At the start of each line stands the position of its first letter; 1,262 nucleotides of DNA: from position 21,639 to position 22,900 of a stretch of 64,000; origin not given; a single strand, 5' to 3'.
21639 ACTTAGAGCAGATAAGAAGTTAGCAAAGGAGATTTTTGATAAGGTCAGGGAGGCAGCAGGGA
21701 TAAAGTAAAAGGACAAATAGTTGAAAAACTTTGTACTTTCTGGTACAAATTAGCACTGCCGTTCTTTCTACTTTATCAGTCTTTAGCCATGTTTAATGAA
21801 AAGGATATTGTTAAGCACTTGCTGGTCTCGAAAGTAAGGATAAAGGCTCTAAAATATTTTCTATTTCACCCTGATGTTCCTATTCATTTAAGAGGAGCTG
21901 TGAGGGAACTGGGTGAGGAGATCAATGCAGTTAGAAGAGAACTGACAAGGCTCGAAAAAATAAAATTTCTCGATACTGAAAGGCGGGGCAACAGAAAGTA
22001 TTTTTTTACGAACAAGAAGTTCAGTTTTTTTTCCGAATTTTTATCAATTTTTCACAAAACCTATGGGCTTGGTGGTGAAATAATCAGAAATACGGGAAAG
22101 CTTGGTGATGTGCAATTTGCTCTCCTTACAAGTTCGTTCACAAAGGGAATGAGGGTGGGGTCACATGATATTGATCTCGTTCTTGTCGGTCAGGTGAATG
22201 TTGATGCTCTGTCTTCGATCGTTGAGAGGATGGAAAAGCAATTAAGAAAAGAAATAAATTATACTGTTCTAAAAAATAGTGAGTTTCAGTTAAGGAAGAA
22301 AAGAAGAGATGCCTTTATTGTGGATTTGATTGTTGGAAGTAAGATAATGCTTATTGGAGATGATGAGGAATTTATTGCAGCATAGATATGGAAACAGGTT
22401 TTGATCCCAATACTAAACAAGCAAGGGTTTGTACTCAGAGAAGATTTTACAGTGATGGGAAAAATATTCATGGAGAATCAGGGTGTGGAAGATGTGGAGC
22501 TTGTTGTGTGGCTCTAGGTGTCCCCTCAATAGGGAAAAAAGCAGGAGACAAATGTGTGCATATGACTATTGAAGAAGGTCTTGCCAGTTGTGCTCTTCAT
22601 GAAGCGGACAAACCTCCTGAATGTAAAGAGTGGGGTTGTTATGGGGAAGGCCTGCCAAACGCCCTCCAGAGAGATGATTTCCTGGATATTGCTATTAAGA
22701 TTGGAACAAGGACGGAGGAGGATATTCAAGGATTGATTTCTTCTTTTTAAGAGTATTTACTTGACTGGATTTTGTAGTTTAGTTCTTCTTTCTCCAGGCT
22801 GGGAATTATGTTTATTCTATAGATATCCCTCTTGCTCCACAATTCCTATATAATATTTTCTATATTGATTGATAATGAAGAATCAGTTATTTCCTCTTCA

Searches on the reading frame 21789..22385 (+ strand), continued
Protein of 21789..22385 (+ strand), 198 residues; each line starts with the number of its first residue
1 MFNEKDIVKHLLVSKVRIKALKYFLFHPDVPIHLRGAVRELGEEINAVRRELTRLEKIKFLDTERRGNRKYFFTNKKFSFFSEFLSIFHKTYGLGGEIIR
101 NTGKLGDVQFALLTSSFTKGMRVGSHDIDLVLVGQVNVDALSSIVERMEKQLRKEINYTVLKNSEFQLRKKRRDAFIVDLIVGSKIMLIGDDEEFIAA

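Call 73: search_protein_families(library=padloc, proteins=[L085:3114-3497:+, L086:3003-3440:+, L087:3064-3504:+, L085:2474-3103:+, L086:2438-3016:+], max_evalue=0.01)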
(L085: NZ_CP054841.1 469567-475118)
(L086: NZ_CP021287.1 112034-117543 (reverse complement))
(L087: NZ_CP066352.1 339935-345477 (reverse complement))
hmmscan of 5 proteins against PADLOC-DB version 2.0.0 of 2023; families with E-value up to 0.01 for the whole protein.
L085:3114-3497:+ (127 aa): 8 families
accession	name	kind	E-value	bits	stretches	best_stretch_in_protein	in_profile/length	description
PDLC04379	PDC-M05B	-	8.3e-62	205.5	1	2-124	22-144/147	-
PDLC04376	PDC-M05B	-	2.6e-37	125.8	1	3-117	4-118/121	-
PDLC04377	PDC-M05B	-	9.4e-26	88.6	1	1-123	22-144/149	-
PDLC04378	PDC-M05B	-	9.9e-26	88.8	1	3-123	30-149/153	-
PDLC04374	PDC-M05B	-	4.5e-22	76.9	1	3-123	24-144/146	-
PDLC04373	PDC-M05B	-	4.5e-18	63.6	1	2-115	26-135/141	-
PDLC04375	PDC-M05B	-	1.4e-11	42.8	1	3-113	35-145/151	-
PDLC04381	PDC-M05B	-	3.8e-10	38.2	1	8-114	2-104/113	-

L086:3003-3440:+ (145 aa): 9 families
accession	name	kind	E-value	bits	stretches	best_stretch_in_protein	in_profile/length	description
PDLC04379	PDC-M05B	-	4e-70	232.5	1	1-141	1-141/147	-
PDLC04376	PDC-M05B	-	5.1e-50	166.8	1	21-137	2-118/121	-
PDLC04377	PDC-M05B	-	3.2e-24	83.6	1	11-139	12-140/149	-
PDLC04373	PDC-M05B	-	7.2e-23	79.2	1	2-136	5-136/141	-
PDLC04374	PDC-M05B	-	1e-21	75.7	1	19-140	20-141/146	-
PDLC04378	PDC-M05B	-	2.8e-20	71.1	1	20-138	27-144/153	-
PDLC04381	PDC-M05B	-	8.3e-13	46.8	1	32-135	6-105/113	-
PDLC04375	PDC-M05B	-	9.4e-13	46.7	1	10-131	22-143/151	-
PDLC04380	PDC-M05B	-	0.0004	18.7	1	29-83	42-93/114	-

L087:3064-3504:+ (146 aa): 8 families
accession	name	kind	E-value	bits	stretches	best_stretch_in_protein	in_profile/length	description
PDLC04373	PDC-M05B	-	1.9e-55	184.8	1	1-137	1-137/141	-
PDLC04381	PDC-M05B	-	3.3e-25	86.8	1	32-137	2-107/113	-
PDLC04379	PDC-M05B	-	1.3e-22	78.4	1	5-135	2-135/147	-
PDLC04377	PDC-M05B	-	9.3e-17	59.4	1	6-134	3-135/149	-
PDLC04376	PDC-M05B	-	2.2e-12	45.3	1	28-133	5-114/121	-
PDLC04374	PDC-M05B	-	3.9e-12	44.6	1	6-135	3-136/146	-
PDLC04378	PDC-M05B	-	2e-06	26.1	1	17-134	20-140/153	-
PDLC04375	PDC-M05B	-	3.1e-06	25.5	1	6-111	14-124/151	-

L085:2474-3103:+ (209 aa): 14 families
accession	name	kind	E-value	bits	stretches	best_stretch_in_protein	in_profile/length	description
PDLC04368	PDC-M05A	-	3.1e-75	250.4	1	4-197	3-197/201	-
PDLC04372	PDC-M05A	-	2.2e-39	133.4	1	35-191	3-160/167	-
PDLC04369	PDC-M05A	-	7.5e-32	108.6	1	14-193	13-189/201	-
PDLC04370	PDC-M05A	-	3.9e-24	83.6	1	11-191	11-190/194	-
PDLC04371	PDC-M05A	-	1.4e-21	75.1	1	1-159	18-178/211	-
PDLC04903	PDC-S09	-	6.6e-06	24.4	1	95-136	12-54/108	-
PDLC04902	PDC-S09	-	7e-06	24.3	1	108-154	21-70/97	-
PDLC04904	PDC-S09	-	1e-05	23.7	1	112-159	29-78/104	-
PDLC01857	CARF3--CARF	-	6.6e-05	20.6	1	24-89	137-198/201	-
PDLC04906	PDC-S09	-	7.4e-05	21.1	1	108-159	24-78/98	-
PDLC04907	PDC-S09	-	0.00028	19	1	100-133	17-52/114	-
PDLC01438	Csa3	-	0.00037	18.6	1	7-92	141-218/305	"CAS-I,CAS-II,CAS-III,CAS-IV,CAS-V,CAS-VI; associated_signaling"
PDLC01720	Csa3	-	0.0048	15.4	1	16-89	27-94/118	Csa3_1_CAS-I-II-III-IV-V-VI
PDLC01044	Csa3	-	0.0093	13.9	0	14-66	136-183/194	Type I-A associated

L086:2438-3016:+ (192 aa): 15 families
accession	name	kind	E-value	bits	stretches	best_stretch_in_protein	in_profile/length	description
PDLC04368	PDC-M05A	-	8e-80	265.4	1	5-191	8-195/201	-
PDLC04372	PDC-M05A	-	6e-43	145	1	32-191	4-164/167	-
PDLC04369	PDC-M05A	-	1.7e-30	104.2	1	10-187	13-187/201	-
PDLC04370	PDC-M05A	-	4.4e-24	83.4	1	6-188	11-191/194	-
PDLC04371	PDC-M05A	-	1.7e-21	74.8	1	4-155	25-178/211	-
PDLC01438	Csa3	-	4.1e-06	25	1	7-74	145-207/305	"CAS-I,CAS-II,CAS-III,CAS-IV,CAS-V,CAS-VI; associated_signaling"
PDLC04904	PDC-S09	-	5.7e-06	24.5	1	108-131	29-52/104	-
PDLC04902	PDC-S09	-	8.2e-06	24.1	1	104-135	21-52/97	-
PDLC04906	PDC-S09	-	2e-05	22.9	1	104-152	24-75/98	-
PDLC04903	PDC-S09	-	3.1e-05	22.2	1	102-151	24-75/108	-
PDLC04907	PDC-S09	-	0.00045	18.3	1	103-131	26-54/114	-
PDLC01720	Csa3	-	0.0021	16.6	1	7-75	22-88/118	Csa3_1_CAS-I-II-III-IV-V-VI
PDLC01434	CasR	-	0.0046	14.8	1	13-65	129-180/191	"CAS-I,CAS-II,CAS-III,CAS-IV,CAS-V,CAS-VI; associated_signaling"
PDLC04905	PDC-S09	-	0.0056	15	0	108-143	25-61/101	-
PDLC01848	CARF3--CARF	-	0.0058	14.3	1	6-68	130-184/197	-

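Call 74: search_protein_families(library=pfam, proteins=[L085:3114-3497:+, L086:3003-3440:+, L087:3064-3504:+, L085:2474-3103:+, L086:2438-3016:+], max_evalue=0.1)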
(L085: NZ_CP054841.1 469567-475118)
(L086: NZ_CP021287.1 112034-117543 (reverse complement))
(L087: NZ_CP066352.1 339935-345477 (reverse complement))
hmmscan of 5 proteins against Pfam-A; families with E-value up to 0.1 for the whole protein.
L085:3114-3497:+ (127 aa): 1 family
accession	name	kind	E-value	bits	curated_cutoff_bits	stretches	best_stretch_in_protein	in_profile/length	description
PF08587.17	UBA_2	-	0.016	15.6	23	1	56-97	2-38/45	Ubiquitin associated domain (UBA)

L086:3003-3440:+ (145 aa): 1 family
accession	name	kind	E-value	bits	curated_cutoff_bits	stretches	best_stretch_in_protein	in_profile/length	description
PF23300.3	HEAT_Nup120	-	0.01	16.1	29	1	37-72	132-167/170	Nucleoporin Nup120, HEAT repeats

L087:3064-3504:+ (146 aa): 0 families

L085:2474-3103:+ (209 aa): 13 families
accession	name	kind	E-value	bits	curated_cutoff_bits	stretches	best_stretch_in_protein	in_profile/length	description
PF18765.7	Polbeta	-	2.9e-07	31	26.9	1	106-137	11-42/93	Polymerase beta, Nucleotidyltransferase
PF01909.29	NTP_transf_2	-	5.8e-06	27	21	1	108-138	14-44/93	Nucleotidyltransferase domain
PF12802.13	MarR_2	-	5.1e-05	23.8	27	1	18-63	9-53/61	MarR family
PF24033.1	DUF7342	-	0.0022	18.4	31.6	1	42-109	29-94/150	Family of unknown function (DUF7342)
PF01047.28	MarR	-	0.0043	17.3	24.6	1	31-64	18-51/59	MarR family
PF03428.19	RP-C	-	0.0052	17.1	24.4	1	35-72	76-113/175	Replication protein C N-terminal domain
PF13545.12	HTH_Crp_2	-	0.0065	16.8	27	1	33-62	25-55/70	Crp-like helix-turn-helix domain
PF22600.2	MTPAP-like_central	-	0.0072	16.9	27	1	86-133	18-64/139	Poly(A) RNA polymerase, mitochondrial-like, central palm domain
PF00392.27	GntR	-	0.0084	16.2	27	1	21-65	14-59/64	Bacterial regulatory proteins, gntR family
PF25212.1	HVO_A0114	-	0.0085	16.3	27.6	1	12-69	20-75/84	HVO_A0114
PF08100.18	Dimerisation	-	0.021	15.1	25.6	1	23-73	33-83/93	O-methyltransferase dimerisation domain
PF25213.1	HVO_A0261_N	-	0.035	14.4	35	1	16-65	13-59/86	HVO_A0261 N-terminal domain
PF02082.26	Rrf2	-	0.078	13.6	30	0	19-72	11-64/132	Iron-dependent Transcriptional regulator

L086:2438-3016:+ (192 aa): 12 families
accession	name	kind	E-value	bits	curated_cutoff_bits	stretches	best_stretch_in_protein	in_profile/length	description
PF01909.29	NTP_transf_2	-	4e-08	34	21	1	104-143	14-47/93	Nucleotidyltransferase domain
PF18765.7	Polbeta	-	4.1e-08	33.7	26.9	1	102-139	11-50/93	Polymerase beta, Nucleotidyltransferase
PF24033.1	DUF7342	-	0.0023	18.4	31.6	1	29-87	20-78/150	Family of unknown function (DUF7342)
PF00888.28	Cullin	-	0.004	16.4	33.2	1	18-65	556-608/620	Cullin family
PF25212.1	HVO_A0114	-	0.0052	17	27.6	1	11-64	23-74/84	HVO_A0114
PF22600.2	MTPAP-like_central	-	0.0053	17.3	27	1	84-132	20-67/139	Poly(A) RNA polymerase, mitochondrial-like, central palm domain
PF12802.13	MarR_2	-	0.0056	17.3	27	1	14-61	9-55/61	MarR family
PF12840.13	HTH_20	-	0.016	15.6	27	1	9-56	3-48/51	Helix-turn-helix domain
PF13412.12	HTH_24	-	0.041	13.9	21.9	1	10-53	3-44/48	Winged helix-turn-helix DNA-binding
PF13545.12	HTH_Crp_2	-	0.055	13.9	27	1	29-57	25-53/70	Crp-like helix-turn-helix domain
PF25213.1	HVO_A0261_N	-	0.069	13.5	35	0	9-60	10-58/86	HVO_A0261 N-terminal domain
PF02082.26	Rrf2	-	0.093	13.3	30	0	10-56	6-53/132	Iron-dependent Transcriptional regulator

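Call 82: find_related_loci(query=A3, collection=viral_contigs, flank=4000)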
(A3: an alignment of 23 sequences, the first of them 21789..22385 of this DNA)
Query A3 (198 aa) in viral_contigs; peptide patterns used: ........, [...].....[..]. (x = any residue, [..] = any of these).
34 stretches matched a pattern, but none encodes a relative of the query by tblastn (E <= 1e-3).

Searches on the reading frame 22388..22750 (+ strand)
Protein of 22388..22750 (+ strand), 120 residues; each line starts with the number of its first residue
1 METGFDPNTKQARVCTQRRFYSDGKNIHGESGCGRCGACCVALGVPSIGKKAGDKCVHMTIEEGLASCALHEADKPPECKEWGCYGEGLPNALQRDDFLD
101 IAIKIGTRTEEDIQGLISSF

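Call 3: search_protein_families(library=pfam, proteins=[window:22388-22750:+], max_evalue=1)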
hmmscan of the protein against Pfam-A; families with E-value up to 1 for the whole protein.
window:22388-22750:+ (120 aa): 0 families

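Call 4: search_protein_families(library=ncbifam, proteins=[window:22388-22750:+], max_evalue=1)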
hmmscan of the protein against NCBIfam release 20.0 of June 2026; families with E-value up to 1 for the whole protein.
window:22388-22750:+ (120 aa): 0 families

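Call 13: find_homologous_proteins(query=window:22388-22750:+, max_evalue=0.01)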
Query window:22388-22750:+ (120 aa): 1 proteins with E <= 0.01 among 2 candidates.
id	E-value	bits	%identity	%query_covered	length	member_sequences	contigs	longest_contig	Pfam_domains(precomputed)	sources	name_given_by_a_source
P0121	1.6e-78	279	100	100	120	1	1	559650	-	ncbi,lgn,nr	ncbi:hypothetical protein JW796_02290 [Candidatus Dojkabacteria bacterium]|nr:hypothetical protein [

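Call 23: search_protein_representatives(protein=window:22388-22750:+)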
Query: 120 residues. Proteins with E-value up to 0.001 (for the whole library): 150; up to 1e-10: 6; up to 1e-30: 1. The best 150 are listed.
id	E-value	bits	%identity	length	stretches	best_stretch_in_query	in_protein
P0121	5.1e-79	278.7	100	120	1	1-120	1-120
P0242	1.0e-17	80.5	45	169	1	14-117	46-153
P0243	4.9e-17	78.3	42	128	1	14-117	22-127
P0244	4.7e-14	68.7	46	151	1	15-117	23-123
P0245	5.7e-14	68.4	44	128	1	16-117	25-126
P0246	5.9e-11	58.7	54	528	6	51-81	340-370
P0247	2.5e-10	56.6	37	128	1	19-118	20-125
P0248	4.7e-10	55.8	40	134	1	13-117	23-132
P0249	1.7e-09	54.0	-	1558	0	-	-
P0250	6.0e-09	52.2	36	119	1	4-110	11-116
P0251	2.8e-08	50.0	44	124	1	25-105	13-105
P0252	4.0e-08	49.5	39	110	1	26-106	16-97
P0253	9.1e-08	48.4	33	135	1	16-118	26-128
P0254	1.4e-07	47.7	42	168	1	31-112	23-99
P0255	2.1e-07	47.2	39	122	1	31-87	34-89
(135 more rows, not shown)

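Call 25: search_protein_families(library=pfam, alignment_id=A5, max_evalue=0.01)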
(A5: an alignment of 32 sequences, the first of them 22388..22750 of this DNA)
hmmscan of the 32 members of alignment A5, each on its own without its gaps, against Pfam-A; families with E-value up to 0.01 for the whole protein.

A. member 1, window:22388-22750:+ (120 aa): 0 families

B. families by the number of members that match (of 32 scanned): 2 families
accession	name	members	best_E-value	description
PF03692.20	CxxCxxCC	5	0.0002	Putative zinc- or iron-chelating domain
PF13479.12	AAA_24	1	0.009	AAA domain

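Call 56: search_protein_families(library=padloc, proteins=[window:22388-22750:+], max_evalue=0.01)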
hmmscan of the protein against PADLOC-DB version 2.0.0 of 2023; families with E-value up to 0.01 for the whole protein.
window:22388-22750:+ (120 aa): 0 families

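Call 78: find_encoding_contigs(protein=P0243, flank=5000, max_places=3)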
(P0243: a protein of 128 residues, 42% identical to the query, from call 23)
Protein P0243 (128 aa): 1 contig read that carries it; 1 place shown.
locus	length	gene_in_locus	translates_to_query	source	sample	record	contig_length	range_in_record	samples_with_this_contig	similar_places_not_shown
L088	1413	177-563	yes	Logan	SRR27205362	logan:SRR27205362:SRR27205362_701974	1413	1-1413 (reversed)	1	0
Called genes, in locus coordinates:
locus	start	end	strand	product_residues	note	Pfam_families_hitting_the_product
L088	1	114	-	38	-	?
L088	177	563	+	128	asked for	-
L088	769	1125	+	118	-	-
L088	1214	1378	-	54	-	PF07927:HicA_toxin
